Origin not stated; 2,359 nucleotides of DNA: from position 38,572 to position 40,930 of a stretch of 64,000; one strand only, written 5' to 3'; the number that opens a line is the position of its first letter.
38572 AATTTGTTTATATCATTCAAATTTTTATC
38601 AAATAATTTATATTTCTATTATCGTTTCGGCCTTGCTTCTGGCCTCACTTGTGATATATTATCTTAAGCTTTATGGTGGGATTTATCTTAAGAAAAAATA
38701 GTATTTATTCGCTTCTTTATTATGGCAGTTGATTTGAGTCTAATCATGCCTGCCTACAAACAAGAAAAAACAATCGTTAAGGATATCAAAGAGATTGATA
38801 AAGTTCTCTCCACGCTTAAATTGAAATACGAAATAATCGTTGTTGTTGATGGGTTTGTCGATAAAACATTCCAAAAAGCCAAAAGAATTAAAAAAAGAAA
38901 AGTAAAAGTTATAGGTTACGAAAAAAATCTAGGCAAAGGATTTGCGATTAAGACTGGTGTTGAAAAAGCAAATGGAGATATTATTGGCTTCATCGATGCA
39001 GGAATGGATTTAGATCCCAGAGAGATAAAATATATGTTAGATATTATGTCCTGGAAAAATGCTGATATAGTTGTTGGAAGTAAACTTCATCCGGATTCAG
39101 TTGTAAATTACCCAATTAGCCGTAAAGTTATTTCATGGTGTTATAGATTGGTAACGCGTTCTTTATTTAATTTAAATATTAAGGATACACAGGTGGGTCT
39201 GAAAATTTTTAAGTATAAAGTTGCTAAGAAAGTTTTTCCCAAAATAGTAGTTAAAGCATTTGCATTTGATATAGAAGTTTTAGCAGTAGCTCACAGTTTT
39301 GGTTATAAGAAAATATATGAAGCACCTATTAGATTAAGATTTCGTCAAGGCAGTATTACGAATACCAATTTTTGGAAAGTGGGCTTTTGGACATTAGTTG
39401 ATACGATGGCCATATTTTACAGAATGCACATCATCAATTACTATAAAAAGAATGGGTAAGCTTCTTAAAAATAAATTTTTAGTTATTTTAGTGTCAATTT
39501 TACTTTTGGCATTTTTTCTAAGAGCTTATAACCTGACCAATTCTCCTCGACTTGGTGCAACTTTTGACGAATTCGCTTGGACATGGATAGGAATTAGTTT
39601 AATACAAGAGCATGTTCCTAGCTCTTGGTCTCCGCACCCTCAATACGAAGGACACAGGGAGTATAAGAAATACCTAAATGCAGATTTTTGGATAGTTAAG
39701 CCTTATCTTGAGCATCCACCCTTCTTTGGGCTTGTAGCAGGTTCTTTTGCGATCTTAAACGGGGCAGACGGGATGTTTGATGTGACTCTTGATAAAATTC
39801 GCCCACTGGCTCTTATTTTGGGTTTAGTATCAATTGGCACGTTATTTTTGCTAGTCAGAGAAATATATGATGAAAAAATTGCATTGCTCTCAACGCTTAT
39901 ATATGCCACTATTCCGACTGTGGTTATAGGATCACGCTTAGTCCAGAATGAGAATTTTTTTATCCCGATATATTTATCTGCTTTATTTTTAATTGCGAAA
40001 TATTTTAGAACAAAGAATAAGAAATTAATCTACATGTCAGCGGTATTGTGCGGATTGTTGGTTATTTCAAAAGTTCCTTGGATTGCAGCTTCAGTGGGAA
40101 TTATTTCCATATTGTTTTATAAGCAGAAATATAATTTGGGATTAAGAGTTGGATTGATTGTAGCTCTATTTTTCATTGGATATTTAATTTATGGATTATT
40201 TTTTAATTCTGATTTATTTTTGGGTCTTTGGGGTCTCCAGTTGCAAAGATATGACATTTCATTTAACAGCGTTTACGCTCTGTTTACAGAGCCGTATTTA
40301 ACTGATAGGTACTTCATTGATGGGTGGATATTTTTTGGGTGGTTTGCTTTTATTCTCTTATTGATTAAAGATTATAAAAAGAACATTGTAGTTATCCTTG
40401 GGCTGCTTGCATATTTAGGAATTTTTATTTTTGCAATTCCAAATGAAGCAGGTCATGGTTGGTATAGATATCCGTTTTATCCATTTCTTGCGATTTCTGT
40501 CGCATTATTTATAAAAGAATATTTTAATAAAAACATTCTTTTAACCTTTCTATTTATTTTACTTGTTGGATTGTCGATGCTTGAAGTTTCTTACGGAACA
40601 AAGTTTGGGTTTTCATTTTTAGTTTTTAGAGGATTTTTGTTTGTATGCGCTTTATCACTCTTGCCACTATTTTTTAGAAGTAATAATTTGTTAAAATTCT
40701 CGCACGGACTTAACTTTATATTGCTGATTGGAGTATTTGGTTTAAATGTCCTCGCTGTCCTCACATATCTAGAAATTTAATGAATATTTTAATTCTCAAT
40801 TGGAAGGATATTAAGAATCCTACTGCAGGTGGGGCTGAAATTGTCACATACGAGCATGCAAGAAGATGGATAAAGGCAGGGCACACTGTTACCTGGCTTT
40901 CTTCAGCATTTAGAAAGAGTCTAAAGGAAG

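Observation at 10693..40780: Four polyprenyl-phosphate-sugar synthase (GT2) → GT-C modules imply extracytoplasmic glycosylation from lipid-linked monosaccharides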

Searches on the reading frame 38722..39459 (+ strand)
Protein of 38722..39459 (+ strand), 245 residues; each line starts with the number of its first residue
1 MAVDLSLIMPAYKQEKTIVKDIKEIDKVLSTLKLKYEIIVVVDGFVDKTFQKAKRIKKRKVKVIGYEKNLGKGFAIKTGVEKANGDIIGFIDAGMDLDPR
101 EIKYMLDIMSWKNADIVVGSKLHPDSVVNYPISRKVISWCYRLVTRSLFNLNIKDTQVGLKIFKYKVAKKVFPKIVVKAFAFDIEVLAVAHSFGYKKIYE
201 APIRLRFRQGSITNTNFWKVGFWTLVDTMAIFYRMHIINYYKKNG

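Call 6: search_protein_families(library=pfam, proteins=[window:38722-39459:+], max_evalue=0.01)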
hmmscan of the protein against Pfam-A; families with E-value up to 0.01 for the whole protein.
window:38722-39459:+ (245 aa): 3 families
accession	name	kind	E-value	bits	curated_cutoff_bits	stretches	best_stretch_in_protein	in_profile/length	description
PF00535.33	Glycos_transf_2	-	1.3e-18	68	23.3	1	6-172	1-168/168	Glycosyl transferase family 2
PF10111.15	Glyco_tranf_2_2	-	3.5e-05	23.9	27.3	1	6-113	1-110/276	Glycosyltransferase like family 2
PF13641.12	Glyco_tranf_2_3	-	0.00017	22.2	27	1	5-117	3-119/230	Glycosyltransferase like family 2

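Call 10: search_protein_families(library=ncbifam, proteins=[window:38722-39459:+], max_evalue=0.001)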
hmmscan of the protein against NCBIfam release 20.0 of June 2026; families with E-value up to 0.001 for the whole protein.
window:38722-39459:+ (245 aa): 18 families
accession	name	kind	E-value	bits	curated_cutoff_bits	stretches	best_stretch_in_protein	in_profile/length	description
NF058614.1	PPMAGASynPpgS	equivalog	1.7e-16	60.3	370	1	4-211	1-202/226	polyprenyl-phospho-N-acetylgalactosaminyl synthase PpgS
NF047588.1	GlcsyltransPgfSStrep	equivalog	9.2e-15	54.6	500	1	4-169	2-165/308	glycosyltransferase PgfS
TIGR03937.1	PgaC_IcaA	equivalog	1.9e-13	50.1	422.3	1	5-110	47-151/407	poly-beta-1,6-N-acetyl-D-glucosamine synthase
NF010496.0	PRK13915.1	equivalog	1.3e-10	40.9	262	1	4-103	32-136/307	glucosyl-3-phosphoglycerate synthase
NF007986.1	PRK10714.1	equivalog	3.1e-10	39.6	529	1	5-119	8-124/316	undecaprenyl-phosphate 4-deoxy-4-formamido-L-arabinose transferase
TIGR04182.1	glyco_TIGR04182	equivalog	4.1e-10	39.5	325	1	5-223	2-209/293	S-layer glycoprotein N-glycosyltransferase AglJ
TIGR04283.1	glyco_like_mftF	equivalog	5.7e-09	35.9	182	1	5-109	1-97/221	TIGR04283 family arsenosugar biosynthesis glycosyltransferase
NF007482.0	PRK10073.1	equivalog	6.5e-09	35.2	423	1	4-117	7-118/334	glycosyltransferase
NF041875.1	EPS_EpsD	equivalog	7.9e-09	35.3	370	1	5-132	1-127/325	exopolysaccharide biosynthesis glycosyltransferase EpsD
NF038302.1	EPS_HpsE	equivalog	1.3e-08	34.2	300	1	3-105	1-107/307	hormogonium polysaccharide biosynthesis glycosyltransferase HpsE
NF047683.1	TeichurnBiosyTuaG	equivalog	2e-07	30.9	400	1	5-112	8-114/252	teichuronic acid biosynthesis protein TuaG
NF041391.1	DPhHxTase_Halo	equivalog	4.6e-07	29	375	1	9-212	1-190/213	dolichyl-phosphate hexose transferase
NF041394.1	GtaseAglG_Halo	equivalog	1.3e-06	27.9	440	1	23-130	20-127/304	glucosyl-dolichyl phosphate glucuronosyltransferase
TIGR03965.1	mycofact_glyco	equivalog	4.7e-06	25.7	280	1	25-101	89-171/467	mycofactocin biosynthesis glycosyltransferase MftF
NF041865.1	EpsU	equivalog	0.00013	21.1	700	1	5-96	41-128/394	exopolysaccharide biosynthesis GT2 family glycosyltransferase EpsU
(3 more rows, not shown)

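Call 23: search_solved_structures(query=window:38722-39459:+, max_evalue=0.00001, show_alignments=2)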
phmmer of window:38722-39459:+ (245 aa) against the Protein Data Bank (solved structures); distinct sequences matched with E-value up to 0.00001: 7.
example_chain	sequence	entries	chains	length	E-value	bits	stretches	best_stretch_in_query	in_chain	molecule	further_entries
5mlz_A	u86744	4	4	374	6e-15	59.3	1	3-208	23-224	Dolichol monophosphate mannose synthase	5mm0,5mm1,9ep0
5ekp_C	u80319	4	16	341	1.4e-12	51.5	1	3-120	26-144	Uncharacterized glycosyltransferase sll0501 | Glycosyltransferase sll0501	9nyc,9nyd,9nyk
5eke_A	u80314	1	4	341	1.4e-12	51.5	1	3-120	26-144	Uncharacterized glycosyltransferase sll0501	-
9nye_A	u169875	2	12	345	1.4e-12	51.5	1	3-120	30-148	Glycosyltransferase sll0501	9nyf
8vh7_A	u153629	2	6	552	1.9e-06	31.5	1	8-109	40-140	Heparosan synthase B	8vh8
8viw_A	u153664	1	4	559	1.9e-06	31.4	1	8-109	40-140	Heparosan synthase B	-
6p61_A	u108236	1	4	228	2.3e-06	31.2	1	4-104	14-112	Glycosyltransferase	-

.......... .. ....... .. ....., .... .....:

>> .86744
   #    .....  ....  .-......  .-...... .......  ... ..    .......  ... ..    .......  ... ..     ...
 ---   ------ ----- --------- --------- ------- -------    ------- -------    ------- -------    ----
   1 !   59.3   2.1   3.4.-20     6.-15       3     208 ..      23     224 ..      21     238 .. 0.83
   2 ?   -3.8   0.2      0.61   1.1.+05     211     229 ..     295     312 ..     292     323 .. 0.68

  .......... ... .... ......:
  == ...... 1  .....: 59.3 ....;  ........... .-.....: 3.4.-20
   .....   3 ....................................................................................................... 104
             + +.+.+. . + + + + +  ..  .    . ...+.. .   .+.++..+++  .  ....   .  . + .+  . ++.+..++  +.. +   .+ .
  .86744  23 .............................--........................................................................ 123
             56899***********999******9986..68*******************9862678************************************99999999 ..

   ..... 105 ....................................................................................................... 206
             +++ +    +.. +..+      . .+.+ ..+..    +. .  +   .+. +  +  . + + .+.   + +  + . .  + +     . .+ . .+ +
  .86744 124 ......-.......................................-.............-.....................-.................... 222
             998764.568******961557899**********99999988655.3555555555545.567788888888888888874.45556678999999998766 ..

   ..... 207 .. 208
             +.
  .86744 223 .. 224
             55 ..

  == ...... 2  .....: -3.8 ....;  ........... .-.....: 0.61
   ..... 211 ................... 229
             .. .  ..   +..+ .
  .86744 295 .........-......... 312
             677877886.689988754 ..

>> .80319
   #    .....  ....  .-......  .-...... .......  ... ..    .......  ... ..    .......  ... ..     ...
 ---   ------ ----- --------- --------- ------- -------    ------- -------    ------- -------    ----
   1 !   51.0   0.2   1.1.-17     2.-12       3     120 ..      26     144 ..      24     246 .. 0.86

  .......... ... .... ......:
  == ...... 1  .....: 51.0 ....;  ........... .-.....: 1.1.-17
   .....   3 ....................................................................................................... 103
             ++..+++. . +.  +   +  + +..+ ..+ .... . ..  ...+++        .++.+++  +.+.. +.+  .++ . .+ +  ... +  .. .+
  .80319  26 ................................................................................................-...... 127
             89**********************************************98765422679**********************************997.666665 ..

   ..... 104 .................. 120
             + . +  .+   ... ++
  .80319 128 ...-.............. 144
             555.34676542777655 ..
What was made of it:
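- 38722..39459 (+): TM-less GT2 of the polyprenyl-phosphate glycosyltransferase class with variant donor-site motifs (YKQE, VVVDGF, DAG), synthase 4. Best PDB hit is PfDPMS at 6e-15 (call 23).
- On Polyprenyl-phosphate glycosyltransferases (GT2; DPMS, GtrB, ArnC, CsbB, PpgS class): 38722 residues 3-208 align to DPMS (call 23).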

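Call 61: search_protein_representatives(protein=window:38722-39459:+)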
Query: 245 residues. Proteins with E-value up to 0.001 (for the whole library): 41113; up to 1e-10: 9129; up to 1e-30: 605. The best 150 are listed.
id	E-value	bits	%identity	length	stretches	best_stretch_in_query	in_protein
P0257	1.5e-80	287.1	54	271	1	5-243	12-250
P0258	4.5e-76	272.5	52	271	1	5-242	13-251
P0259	2.2e-67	244.0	48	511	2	5-242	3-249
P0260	3.8e-67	243.2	47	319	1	3-243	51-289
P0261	5.9e-67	242.6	35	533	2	5-242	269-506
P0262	1.1e-66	241.8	48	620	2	5-242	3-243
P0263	9.0e-66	238.7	50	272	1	5-242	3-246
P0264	4.1e-64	233.3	46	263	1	5-242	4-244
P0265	1.2e-63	231.8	47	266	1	5-242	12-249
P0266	1.3e-60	221.9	44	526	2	5-244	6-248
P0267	6.3e-59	216.3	49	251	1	5-243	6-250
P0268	1.6e-58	215.0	46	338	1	4-243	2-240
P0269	3.4e-58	214.0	46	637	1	2-243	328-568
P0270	1.7e-57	211.6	47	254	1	5-243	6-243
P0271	4.0e-57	210.5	47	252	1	5-245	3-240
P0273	8.2e-57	209.4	44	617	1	5-244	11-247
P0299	2.8e-52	194.6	44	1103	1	5-242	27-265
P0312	1.7e-51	192.1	38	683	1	2-241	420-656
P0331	5.9e-50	187.0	39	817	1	3-243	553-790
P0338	2.6e-49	184.9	39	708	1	3-242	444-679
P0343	4.9e-49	184.0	41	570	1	3-243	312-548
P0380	1.8e-46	175.6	41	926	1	5-243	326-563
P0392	7.0e-46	173.7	38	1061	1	3-242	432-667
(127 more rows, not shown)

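Call 63: search_protein_families(library=pfam, proteins=[P0312, P0331, P0338, P0343, P0299, P0262, P0273, P0392, P0380], max_evalue=0.0001)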
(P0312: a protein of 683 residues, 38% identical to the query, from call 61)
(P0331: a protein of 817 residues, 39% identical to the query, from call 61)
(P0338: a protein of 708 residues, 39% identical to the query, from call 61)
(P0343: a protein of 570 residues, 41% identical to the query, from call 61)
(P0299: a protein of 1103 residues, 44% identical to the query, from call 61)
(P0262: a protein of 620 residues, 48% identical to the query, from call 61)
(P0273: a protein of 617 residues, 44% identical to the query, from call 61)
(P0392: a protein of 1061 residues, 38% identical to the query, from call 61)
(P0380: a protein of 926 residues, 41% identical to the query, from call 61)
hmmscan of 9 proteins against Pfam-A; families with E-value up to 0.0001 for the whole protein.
P0312 (683 aa): 4 families
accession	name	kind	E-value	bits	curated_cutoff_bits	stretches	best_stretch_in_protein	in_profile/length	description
PF00535.33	Glycos_transf_2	-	3.6e-28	99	23.3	1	424-589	1-167/168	Glycosyl transferase family 2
PF01943.22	Polysacc_synt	-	1.4e-13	51.4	28.2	1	9-263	3-257/274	Polysaccharide biosynthesis protein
PF13641.12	Glyco_tranf_2_3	-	8.8e-09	36.1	27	1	423-632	3-217/230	Glycosyltransferase like family 2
PF13440.11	Polysacc_synt_3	-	2.6e-08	33.9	23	1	33-281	1-246/293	Polysaccharide biosynthesis protein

P0331 (817 aa): 4 families
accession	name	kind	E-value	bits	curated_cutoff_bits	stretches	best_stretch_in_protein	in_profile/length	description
PF00535.33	Glycos_transf_2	-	2.7e-28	99.5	23.3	1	556-719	1-165/168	Glycosyl transferase family 2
PF13440.11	Polysacc_synt_3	-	3.8e-12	46.5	23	1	164-454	1-289/293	Polysaccharide biosynthesis protein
PF01943.22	Polysacc_synt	-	2.7e-09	37.3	28.2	1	142-409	3-272/274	Polysaccharide biosynthesis protein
PF13641.12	Glyco_tranf_2_3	-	4.7e-08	33.8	27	1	555-745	3-199/230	Glycosyltransferase like family 2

P0338 (708 aa): 4 families
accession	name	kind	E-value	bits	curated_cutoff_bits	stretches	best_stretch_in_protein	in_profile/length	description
PF00535.33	Glycos_transf_2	-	6.9e-24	85.1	23.3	1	447-611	1-167/168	Glycosyl transferase family 2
PF13440.11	Polysacc_synt_3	-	5.4e-16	59.1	23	1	46-340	2-292/293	Polysaccharide biosynthesis protein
PF01943.22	Polysacc_synt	-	2.3e-14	53.9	28.2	1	25-290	5-272/274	Polysaccharide biosynthesis protein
PF13641.12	Glyco_tranf_2_3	-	3e-07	31.2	27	1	444-566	1-127/230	Glycosyltransferase like family 2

P0343 (570 aa): 2 families
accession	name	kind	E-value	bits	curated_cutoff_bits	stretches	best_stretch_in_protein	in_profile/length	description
PF00535.33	Glycos_transf_2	-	7.7e-25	88.2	23.3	1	315-479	1-167/168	Glycosyl transferase family 2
PF13641.12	Glyco_tranf_2_3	-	1.8e-06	28.6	27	1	314-500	3-196/230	Glycosyltransferase like family 2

P0299 (1103 aa): 5 families
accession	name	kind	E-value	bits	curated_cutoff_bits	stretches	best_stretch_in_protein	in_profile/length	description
PF00535.33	Glycos_transf_2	-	1.1e-49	169.1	23.3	2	28-196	1-168/168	Glycosyl transferase family 2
PF13641.12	Glyco_tranf_2_3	-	4.4e-23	82.9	27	2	758-978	1-226/230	Glycosyltransferase like family 2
PF10111.15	Glyco_tranf_2_2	-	3.9e-15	56.5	27.3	2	761-979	1-238/276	Glycosyltransferase like family 2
PF13632.12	Glyco_trans_2_3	-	5.6e-14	52.9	27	1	839-1038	3-197/198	Glycosyl transferase family group 2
PF13506.12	Glyco_transf_21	-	9.2e-11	42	21.7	1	829-979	25-172/174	Glycosyl transferase family 21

P0262 (620 aa): 4 families
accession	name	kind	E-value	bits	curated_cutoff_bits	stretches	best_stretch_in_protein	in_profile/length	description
PF00535.33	Glycos_transf_2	-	7.5e-37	127.3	23.3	2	4-169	1-167/168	Glycosyl transferase family 2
PF10111.15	Glyco_tranf_2_2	-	3e-18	66.7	27.3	1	288-495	1-225/276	Glycosyltransferase like family 2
PF13641.12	Glyco_tranf_2_3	-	7.6e-11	42.9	27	1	287-501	3-226/230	Glycosyltransferase like family 2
PF13632.12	Glyco_trans_2_3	-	2e-10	41.3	27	1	361-560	3-193/198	Glycosyl transferase family group 2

P0273 (617 aa): 6 families
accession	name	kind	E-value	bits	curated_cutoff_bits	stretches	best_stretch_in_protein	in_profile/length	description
PF00534.26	Glycos_transf_1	-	1.5e-40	139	26.4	1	433-597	8-171/172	Glycosyl transferases group 1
PF00535.33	Glycos_transf_2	-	1.2e-27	97.3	23.3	1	12-176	1-166/168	Glycosyl transferase family 2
PF13692.12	Glyco_trans_1_4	-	3.9e-26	92.5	27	1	441-584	2-142/142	Glycosyl transferases group 1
PF13439.12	Glyco_transf_4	-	5.8e-12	46.4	28.5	1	271-427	2-167/170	Glycosyltransferase Family 4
PF20706.3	GT4-conflict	-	6.5e-12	45.6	26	1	417-562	172-325/385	Family 4 Glycosyltransferase in conflict systems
PF10111.15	Glyco_tranf_2_2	-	5.3e-10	39.7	27.3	1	12-121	1-112/276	Glycosyltransferase like family 2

P0392 (1061 aa): 9 families
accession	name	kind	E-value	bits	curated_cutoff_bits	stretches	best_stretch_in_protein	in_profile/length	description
PF00534.26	Glycos_transf_1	-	1.9e-29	102.8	26.4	1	862-1017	11-172/172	Glycosyl transferases group 1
PF13692.12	Glyco_trans_1_4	-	1.4e-27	97.1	27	1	867-1001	2-140/142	Glycosyl transferases group 1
PF00535.33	Glycos_transf_2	-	1.8e-27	96.8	23.3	1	435-597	1-165/168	Glycosyl transferase family 2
PF13439.12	Glyco_transf_4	-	1.1e-16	61.8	28.5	1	699-854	2-167/170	Glycosyltransferase Family 4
PF20706.3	GT4-conflict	-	2.9e-11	43.4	26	1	845-1030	173-385/385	Family 4 Glycosyltransferase in conflict systems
PF13579.12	Glyco_trans_4_4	-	4.6e-10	40.5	29.7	1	699-852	1-158/158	Glycosyl transferase 4-like domain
PF13641.12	Glyco_tranf_2_3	-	2.9e-09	37.7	27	1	434-627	3-203/230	Glycosyltransferase like family 2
PF13440.11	Polysacc_synt_3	-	7.9e-09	35.6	23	1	43-334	3-292/293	Polysaccharide biosynthesis protein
PF10111.15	Glyco_tranf_2_2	-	5.7e-05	23.2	27.3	1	435-532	1-101/276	Glycosyltransferase like family 2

P0380 (926 aa): 19 families
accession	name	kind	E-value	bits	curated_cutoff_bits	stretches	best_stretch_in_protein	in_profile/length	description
PF00535.33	Glycos_transf_2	-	1.6e-46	158.8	23.3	2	327-494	1-167/168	Glycosyl transferase family 2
PF14559.12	TPR_19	-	5.1e-26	91.2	25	2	140-203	5-68/68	Tetratricopeptide repeat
PF07719.23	TPR_2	-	1.2e-25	87.9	27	1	92-125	1-34/34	Tetratricopeptide repeat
PF13641.12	Glyco_tranf_2_3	-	5.5e-23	82.6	27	2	572-786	1-226/230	Glycosyltransferase like family 2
PF00515.34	TPR_1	-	1.2e-19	69.6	27.8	0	131-158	6-33/34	Tetratricopeptide repeat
PF13432.12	TPR_16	-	4.4e-18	65.8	32.7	1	140-190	11-61/65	Tetratricopeptide repeat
PF13431.12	TPR_17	-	9.8e-18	63.3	24.4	0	149-180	2-33/34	Tetratricopeptide repeat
PF13428.12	TPR_14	-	4e-16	58.3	23.5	1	25-67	2-44/44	Tetratricopeptide repeat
PF13181.12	TPR_8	-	6.2e-16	57.6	25.7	0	230-261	3-34/34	Tetratricopeptide repeat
PF13414.12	TPR_11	-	2.3e-15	56.4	26.8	0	208-242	8-42/42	TPR repeat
PF23914.1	TPR_CcmH_CycH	-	2.5e-13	50.6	42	1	17-124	43-153/158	Cytochrome c-type biogenesis protein H TPR domain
PF13632.12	Glyco_trans_2_3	-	1.4e-09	38.5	27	1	644-843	1-194/198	Glycosyl transferase family group 2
PF13371.12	TPR_9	-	3.2e-09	37.1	35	1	98-163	1-66/73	Tetratricopeptide repeat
PF24575.1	TPR_Slam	-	9e-09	36.1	35.2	0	193-251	46-104/104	Surface lipoprotein assembly modifier, N-terminal TPR repeats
PF10111.15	Glyco_tranf_2_2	-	3e-07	30.7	27.3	0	355-417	28-91/276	Glycosyltransferase like family 2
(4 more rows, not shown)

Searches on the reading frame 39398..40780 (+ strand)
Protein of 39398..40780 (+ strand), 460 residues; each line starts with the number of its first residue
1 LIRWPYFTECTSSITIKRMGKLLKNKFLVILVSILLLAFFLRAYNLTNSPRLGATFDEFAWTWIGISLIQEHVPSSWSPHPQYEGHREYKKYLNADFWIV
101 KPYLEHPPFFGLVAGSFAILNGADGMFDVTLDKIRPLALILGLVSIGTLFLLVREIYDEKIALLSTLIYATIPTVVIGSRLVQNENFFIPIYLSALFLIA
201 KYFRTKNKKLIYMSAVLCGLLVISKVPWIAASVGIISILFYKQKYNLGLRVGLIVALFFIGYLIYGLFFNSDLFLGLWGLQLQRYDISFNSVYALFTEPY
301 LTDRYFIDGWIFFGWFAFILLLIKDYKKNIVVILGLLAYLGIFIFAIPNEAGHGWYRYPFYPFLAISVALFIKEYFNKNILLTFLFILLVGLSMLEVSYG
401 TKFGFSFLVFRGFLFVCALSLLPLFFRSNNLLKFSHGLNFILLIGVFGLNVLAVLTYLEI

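Call 6: search_protein_families(library=pfam, proteins=[window:39398-40780:+], max_evalue=0.01)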
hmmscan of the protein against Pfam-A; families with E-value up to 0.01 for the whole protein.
window:39398-40780:+ (460 aa): 1 family
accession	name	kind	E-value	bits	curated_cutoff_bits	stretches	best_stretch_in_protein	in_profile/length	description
PF13231.12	PMT_2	-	4.4e-12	46.9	26.1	1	106-243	2-133/160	Dolichyl-phosphate-mannose-protein mannosyltransferase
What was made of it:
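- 39452..40780 (+): GT-C enzyme, PMT_2-like; FDE motif after TM1. PF13231 at 47 bits (call 6).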

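Call 89: search_protein_families(library=ncbifam, proteins=[window:39452-40780:+], max_evalue=0.01)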
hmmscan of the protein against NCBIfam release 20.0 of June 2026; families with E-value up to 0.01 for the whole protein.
window:39452-40780:+ (442 aa): 1 family
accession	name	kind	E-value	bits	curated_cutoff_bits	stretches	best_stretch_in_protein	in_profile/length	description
TIGR03663.1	TIGR03663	subfamily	0.0024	17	126.25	1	116-232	73-191/435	flippase activity-associated protein Agl23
